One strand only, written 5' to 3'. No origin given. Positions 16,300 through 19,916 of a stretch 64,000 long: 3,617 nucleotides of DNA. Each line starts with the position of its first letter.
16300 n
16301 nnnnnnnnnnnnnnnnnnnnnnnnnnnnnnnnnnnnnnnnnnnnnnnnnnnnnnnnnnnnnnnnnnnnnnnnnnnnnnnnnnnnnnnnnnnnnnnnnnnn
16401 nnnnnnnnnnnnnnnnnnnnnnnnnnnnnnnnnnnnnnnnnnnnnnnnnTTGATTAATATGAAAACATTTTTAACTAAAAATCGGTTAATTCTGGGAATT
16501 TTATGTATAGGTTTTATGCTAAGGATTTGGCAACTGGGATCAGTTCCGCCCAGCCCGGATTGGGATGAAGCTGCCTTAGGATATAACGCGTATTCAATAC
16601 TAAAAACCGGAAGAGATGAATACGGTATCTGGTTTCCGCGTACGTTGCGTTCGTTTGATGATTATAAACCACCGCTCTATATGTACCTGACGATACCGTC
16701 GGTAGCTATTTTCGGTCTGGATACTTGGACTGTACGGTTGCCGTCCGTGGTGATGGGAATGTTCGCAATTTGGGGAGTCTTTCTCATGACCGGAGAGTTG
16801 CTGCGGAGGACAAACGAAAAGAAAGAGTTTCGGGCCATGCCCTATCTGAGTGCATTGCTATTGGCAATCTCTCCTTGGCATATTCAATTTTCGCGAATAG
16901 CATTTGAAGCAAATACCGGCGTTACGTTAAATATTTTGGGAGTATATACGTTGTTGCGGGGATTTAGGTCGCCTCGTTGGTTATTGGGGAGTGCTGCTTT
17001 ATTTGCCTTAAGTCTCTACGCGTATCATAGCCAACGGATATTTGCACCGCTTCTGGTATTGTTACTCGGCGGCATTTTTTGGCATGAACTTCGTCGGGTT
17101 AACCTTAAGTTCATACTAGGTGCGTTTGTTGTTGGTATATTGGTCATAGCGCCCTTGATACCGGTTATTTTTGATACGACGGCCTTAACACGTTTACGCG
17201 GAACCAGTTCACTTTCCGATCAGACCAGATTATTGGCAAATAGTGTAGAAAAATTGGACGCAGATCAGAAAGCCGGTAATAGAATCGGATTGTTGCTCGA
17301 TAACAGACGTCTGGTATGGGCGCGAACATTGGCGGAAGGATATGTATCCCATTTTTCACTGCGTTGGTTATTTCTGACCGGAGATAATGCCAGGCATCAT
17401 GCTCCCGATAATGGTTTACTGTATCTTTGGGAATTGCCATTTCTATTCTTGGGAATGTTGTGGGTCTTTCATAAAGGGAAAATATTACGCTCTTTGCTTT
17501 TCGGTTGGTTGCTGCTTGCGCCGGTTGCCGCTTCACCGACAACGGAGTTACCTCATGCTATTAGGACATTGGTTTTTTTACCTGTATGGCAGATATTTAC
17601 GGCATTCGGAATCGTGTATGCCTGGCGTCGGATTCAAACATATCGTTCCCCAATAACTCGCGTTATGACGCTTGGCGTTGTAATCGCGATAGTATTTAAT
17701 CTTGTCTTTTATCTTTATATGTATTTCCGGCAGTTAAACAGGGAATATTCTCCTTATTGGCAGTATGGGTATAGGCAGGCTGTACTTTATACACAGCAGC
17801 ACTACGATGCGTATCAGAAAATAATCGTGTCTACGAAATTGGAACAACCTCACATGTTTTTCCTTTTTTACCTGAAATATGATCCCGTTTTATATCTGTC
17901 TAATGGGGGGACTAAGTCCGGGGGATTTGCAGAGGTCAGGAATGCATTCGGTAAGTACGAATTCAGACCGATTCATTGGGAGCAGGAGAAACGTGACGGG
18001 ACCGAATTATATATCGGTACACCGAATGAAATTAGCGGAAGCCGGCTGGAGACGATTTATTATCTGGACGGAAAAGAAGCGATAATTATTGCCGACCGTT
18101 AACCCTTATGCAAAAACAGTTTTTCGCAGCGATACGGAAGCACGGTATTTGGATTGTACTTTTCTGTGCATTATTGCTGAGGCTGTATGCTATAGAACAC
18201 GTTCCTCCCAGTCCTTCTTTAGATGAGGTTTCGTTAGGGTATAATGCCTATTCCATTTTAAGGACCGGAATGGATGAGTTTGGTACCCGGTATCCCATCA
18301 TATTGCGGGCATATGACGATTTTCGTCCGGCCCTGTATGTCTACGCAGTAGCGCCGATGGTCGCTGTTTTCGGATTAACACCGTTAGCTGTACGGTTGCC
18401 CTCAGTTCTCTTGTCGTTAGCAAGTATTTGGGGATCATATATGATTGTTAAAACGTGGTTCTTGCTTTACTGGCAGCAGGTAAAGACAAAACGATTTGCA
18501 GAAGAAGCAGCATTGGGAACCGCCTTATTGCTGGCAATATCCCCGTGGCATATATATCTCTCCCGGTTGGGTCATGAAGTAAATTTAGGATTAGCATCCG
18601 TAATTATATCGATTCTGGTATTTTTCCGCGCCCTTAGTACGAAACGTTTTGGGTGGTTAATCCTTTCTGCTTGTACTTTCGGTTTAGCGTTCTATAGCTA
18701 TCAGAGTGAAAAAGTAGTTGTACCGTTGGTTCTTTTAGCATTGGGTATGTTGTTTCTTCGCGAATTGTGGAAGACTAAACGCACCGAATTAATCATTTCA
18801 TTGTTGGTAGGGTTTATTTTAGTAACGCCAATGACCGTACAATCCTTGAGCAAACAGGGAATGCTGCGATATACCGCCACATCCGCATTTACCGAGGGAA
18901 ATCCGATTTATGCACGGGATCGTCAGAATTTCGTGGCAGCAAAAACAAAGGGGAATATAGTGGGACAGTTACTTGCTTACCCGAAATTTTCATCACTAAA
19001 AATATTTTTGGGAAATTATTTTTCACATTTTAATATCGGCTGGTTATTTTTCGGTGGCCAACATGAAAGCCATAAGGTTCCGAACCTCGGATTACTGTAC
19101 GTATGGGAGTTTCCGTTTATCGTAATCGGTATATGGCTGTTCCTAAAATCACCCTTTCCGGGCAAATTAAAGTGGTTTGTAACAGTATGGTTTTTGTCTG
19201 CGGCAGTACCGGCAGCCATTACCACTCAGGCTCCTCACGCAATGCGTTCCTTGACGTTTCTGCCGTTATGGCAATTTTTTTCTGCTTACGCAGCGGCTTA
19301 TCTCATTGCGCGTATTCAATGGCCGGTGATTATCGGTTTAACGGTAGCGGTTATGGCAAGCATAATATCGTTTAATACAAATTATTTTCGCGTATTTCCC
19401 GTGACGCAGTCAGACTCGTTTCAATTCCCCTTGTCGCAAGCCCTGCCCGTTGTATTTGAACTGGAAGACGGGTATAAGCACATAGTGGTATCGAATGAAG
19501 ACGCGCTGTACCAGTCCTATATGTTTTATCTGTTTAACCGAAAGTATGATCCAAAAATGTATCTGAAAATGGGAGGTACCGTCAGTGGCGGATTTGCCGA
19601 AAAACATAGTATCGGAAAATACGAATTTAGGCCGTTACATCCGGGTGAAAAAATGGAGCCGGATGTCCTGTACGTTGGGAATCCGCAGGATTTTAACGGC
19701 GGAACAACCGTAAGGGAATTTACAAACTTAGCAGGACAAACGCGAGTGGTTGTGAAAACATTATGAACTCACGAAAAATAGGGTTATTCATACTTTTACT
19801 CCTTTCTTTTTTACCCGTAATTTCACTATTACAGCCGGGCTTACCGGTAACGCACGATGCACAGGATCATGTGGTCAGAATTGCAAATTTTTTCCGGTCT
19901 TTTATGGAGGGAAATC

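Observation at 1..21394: About a dozen paralogous GT-C membrane glycosyltransferases from at least three families packed into 21 kb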

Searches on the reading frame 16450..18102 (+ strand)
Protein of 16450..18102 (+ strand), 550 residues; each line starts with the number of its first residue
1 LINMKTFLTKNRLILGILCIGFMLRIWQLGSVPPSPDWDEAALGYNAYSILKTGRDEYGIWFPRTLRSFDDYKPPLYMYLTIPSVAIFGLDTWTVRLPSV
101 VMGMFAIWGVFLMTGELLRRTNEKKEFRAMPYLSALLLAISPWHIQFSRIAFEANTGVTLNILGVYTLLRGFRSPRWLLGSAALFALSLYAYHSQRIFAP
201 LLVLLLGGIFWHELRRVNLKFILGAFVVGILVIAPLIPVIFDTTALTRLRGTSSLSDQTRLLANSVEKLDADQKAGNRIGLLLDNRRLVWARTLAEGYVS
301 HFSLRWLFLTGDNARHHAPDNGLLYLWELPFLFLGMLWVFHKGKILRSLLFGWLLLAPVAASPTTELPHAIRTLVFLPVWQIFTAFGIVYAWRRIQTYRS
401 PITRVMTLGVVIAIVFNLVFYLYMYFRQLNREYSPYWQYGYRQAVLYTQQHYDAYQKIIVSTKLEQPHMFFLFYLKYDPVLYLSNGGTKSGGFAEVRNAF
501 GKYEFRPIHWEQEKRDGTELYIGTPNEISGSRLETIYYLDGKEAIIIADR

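Call 5: search_protein_families(library=pfam, proteins=[window:16450-18102:+], max_evalue=0.01)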
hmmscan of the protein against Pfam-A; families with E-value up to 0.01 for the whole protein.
window:16450-18102:+ (550 aa): 1 family
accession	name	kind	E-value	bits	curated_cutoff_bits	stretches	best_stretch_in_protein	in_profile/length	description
PF13231.12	PMT_2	-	2.7e-10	41.1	26.1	1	73-236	2-157/160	Dolichyl-phosphate-mannose-protein mannosyltransferase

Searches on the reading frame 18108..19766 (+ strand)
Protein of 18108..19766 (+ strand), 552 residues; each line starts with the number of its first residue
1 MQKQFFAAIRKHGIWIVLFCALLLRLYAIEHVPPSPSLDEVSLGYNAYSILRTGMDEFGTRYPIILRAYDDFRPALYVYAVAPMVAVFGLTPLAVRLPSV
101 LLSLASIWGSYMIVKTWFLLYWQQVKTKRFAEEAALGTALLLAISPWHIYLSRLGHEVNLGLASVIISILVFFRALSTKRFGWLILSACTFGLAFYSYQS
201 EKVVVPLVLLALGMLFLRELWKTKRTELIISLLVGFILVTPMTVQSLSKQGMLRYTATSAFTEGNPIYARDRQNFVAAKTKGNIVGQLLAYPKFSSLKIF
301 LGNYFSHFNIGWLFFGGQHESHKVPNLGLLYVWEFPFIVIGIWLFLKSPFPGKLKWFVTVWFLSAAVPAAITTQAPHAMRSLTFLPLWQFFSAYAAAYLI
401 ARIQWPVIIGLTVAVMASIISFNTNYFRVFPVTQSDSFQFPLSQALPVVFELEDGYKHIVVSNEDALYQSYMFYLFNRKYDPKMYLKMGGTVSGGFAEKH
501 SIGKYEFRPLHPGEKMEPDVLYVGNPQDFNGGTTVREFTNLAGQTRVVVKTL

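Call 5: search_protein_families(library=pfam, proteins=[window:18108-19766:+], max_evalue=0.01)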
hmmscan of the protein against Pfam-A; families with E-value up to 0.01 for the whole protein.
window:18108-19766:+ (552 aa): 1 family
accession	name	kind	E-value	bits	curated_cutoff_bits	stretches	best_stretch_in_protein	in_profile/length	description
PF13231.12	PMT_2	-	2.4e-10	41.3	26.1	1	74-242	3-157/160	Dolichyl-phosphate-mannose-protein mannosyltransferase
